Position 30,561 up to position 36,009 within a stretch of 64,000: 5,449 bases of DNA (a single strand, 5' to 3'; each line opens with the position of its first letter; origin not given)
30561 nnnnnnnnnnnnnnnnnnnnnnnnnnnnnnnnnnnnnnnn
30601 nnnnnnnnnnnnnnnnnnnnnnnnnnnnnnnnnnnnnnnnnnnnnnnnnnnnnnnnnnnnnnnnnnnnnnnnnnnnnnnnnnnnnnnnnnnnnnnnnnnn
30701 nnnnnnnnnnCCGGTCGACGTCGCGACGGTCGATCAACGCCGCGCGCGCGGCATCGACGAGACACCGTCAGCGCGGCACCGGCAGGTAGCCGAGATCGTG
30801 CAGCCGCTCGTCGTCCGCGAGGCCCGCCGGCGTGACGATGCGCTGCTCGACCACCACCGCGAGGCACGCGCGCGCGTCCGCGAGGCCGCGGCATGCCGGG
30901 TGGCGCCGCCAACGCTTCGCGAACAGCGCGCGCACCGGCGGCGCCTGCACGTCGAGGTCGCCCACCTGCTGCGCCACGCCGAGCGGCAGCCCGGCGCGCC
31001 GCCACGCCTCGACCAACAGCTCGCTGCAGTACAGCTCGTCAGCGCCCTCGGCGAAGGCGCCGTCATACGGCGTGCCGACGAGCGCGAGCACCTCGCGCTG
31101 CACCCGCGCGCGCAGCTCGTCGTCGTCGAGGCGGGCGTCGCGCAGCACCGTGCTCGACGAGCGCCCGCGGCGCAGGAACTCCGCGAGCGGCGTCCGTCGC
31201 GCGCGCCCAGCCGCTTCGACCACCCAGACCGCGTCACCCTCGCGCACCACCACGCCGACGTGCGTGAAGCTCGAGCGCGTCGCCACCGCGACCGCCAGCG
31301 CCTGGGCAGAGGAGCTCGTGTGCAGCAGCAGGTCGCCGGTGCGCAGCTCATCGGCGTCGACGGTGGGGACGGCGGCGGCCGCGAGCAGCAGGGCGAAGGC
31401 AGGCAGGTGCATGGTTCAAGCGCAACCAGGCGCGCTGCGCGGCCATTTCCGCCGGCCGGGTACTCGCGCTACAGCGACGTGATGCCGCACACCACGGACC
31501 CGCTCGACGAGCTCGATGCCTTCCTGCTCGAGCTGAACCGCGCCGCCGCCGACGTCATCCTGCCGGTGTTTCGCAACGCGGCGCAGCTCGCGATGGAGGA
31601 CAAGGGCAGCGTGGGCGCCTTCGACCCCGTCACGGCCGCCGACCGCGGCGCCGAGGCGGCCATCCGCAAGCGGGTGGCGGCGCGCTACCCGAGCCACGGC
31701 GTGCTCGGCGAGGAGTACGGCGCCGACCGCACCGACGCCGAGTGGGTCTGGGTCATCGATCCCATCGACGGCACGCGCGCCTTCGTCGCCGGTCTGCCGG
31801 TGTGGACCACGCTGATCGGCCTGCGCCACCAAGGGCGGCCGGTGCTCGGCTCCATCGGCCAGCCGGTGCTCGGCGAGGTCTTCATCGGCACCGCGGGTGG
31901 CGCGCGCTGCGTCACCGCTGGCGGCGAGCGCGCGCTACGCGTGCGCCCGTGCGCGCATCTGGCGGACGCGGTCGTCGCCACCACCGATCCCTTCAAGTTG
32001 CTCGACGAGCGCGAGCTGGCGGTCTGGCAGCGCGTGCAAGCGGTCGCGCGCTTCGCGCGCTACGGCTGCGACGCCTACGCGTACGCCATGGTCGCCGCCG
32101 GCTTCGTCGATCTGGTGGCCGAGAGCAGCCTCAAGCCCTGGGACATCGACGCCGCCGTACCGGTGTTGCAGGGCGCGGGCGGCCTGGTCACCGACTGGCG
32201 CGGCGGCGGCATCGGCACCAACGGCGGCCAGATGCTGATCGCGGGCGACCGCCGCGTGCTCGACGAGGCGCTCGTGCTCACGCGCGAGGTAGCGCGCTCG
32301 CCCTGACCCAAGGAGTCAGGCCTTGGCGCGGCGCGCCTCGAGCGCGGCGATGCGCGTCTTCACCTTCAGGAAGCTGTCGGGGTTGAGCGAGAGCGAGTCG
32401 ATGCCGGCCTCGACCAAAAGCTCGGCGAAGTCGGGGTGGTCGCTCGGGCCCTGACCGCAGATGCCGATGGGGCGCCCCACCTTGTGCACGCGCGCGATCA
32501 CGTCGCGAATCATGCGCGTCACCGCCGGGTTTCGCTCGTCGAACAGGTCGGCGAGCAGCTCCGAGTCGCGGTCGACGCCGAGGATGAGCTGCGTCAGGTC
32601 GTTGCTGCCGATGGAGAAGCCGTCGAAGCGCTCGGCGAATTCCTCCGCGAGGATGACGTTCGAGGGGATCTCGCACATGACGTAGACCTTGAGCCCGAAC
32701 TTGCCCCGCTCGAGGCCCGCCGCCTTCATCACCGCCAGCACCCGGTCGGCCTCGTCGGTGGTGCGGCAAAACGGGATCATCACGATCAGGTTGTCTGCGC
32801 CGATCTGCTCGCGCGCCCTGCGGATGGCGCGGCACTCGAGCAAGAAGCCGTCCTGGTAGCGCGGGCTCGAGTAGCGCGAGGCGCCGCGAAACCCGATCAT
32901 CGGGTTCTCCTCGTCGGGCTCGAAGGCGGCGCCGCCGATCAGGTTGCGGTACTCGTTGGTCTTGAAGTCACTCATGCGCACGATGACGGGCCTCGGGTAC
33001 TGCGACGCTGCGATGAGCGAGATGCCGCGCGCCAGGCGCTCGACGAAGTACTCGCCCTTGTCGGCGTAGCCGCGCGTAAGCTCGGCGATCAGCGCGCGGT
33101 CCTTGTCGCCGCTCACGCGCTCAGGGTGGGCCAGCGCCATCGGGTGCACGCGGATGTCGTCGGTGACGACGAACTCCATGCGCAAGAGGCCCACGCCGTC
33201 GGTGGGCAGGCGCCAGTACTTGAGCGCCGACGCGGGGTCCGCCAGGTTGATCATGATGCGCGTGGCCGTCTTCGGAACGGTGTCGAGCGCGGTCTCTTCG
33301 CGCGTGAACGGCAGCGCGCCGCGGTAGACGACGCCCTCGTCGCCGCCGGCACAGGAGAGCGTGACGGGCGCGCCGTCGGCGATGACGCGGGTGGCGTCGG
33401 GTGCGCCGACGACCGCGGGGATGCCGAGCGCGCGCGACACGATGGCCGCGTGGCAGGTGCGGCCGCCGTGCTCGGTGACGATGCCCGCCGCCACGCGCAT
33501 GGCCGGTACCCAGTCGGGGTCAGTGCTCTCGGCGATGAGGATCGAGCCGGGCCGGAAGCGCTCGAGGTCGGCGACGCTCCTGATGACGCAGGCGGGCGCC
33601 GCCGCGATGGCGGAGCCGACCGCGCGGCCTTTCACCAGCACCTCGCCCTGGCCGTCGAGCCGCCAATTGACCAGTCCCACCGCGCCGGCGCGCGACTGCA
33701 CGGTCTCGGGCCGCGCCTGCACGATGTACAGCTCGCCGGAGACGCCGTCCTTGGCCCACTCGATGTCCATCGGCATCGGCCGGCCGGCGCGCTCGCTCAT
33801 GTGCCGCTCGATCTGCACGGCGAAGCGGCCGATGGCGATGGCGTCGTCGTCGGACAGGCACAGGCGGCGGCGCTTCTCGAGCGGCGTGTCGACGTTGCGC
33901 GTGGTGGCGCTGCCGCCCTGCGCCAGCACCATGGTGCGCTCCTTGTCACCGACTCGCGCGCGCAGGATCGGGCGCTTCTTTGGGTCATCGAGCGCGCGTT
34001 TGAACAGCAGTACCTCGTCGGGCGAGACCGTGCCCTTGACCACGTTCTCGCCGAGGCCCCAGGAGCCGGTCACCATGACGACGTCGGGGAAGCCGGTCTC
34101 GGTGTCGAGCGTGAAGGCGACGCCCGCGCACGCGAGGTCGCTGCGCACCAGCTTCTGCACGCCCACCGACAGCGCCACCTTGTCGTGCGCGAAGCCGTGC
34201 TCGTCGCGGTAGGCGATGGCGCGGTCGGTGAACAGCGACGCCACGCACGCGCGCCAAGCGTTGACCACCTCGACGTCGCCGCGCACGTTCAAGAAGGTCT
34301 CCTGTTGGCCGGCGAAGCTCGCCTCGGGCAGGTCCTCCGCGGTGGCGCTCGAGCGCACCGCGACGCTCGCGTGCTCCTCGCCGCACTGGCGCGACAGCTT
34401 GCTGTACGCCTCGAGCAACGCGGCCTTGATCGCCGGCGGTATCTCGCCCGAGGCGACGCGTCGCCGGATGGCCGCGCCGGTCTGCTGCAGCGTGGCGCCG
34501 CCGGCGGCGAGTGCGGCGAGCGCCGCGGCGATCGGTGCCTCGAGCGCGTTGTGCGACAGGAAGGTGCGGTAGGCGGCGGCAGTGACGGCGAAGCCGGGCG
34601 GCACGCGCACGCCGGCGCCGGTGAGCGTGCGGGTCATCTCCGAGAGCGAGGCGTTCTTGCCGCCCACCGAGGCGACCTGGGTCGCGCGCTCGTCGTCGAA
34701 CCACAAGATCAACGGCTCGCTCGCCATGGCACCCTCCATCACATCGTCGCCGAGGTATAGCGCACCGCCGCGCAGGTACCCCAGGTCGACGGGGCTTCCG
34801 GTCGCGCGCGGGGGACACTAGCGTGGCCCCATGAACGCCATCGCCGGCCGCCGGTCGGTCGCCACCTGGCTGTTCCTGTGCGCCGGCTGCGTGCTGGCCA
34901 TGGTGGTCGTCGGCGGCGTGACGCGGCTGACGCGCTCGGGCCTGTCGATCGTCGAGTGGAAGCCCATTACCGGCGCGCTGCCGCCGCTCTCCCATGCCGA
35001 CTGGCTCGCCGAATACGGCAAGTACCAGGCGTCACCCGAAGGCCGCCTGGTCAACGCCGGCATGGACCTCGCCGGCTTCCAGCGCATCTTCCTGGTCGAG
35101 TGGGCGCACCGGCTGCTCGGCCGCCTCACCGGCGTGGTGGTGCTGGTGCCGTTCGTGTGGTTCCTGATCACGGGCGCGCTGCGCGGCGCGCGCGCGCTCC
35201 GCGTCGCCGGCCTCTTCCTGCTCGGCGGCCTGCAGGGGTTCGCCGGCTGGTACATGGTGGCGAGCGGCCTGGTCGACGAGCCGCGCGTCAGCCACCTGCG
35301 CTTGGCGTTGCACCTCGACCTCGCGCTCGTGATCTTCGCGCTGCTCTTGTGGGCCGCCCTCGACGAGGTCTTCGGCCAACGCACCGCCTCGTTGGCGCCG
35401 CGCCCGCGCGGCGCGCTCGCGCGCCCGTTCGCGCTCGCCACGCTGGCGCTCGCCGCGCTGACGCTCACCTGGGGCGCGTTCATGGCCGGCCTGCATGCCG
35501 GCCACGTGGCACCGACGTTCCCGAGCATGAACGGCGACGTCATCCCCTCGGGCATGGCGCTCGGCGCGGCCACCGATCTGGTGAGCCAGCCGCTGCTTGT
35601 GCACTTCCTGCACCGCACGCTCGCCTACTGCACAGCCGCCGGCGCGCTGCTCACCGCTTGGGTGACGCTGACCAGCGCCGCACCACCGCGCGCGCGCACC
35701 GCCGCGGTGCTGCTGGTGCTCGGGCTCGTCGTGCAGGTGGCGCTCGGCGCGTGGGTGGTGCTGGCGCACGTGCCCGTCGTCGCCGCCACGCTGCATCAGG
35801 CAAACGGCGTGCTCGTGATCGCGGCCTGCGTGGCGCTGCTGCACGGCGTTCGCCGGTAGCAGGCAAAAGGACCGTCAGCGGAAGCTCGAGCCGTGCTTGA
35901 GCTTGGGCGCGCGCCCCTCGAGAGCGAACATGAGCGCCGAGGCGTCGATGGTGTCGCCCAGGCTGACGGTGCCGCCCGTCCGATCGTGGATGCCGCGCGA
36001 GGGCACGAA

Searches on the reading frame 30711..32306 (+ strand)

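Call 67: search_protein_families(library=pfam, proteins=[window:30711-32306:+], max_evalue=0.0001)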
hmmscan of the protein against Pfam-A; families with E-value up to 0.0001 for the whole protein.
window:30711-32306:+ (531 aa): 1 family
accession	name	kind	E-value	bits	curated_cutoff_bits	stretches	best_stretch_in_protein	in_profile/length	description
PF00459.30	Inositol_P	-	1.3e-52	179.4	27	1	265-521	2-262/271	Inositol monophosphatase family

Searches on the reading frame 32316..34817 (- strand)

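Call 67: search_protein_families(library=pfam, proteins=[window:32316-34817:-], max_evalue=0.0001)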
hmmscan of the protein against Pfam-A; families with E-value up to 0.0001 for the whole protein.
window:32316-34817:- (833 aa): 3 families
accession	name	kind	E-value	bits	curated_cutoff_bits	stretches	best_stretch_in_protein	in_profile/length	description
PF01326.24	PPDK_N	-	9.5e-111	370.6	27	1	49-377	2-315/328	Pyruvate phosphate dikinase, AMP/ATP-binding domain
PF02896.24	PEP-utilizers_C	-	2.5e-63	214.4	22.8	1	511-826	12-291/293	PEP-utilising enzyme, PEP-binding domain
PF00391.29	PEP-utilizers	-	3.3e-27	94.3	23.1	1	421-491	1-71/72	PEP-utilising enzyme, mobile domain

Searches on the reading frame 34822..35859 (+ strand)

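Call 67: search_protein_families(library=pfam, proteins=[window:34822-35859:+], max_evalue=0.0001)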
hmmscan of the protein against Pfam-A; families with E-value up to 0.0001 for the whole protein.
window:34822-35859:+ (345 aa): 1 family
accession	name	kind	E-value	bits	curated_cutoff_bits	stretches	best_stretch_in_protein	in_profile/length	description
PF02628.20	COX15-CtaA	-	1.9e-91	306.9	29.9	1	14-337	1-322/322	Cytochrome oxidase assembly protein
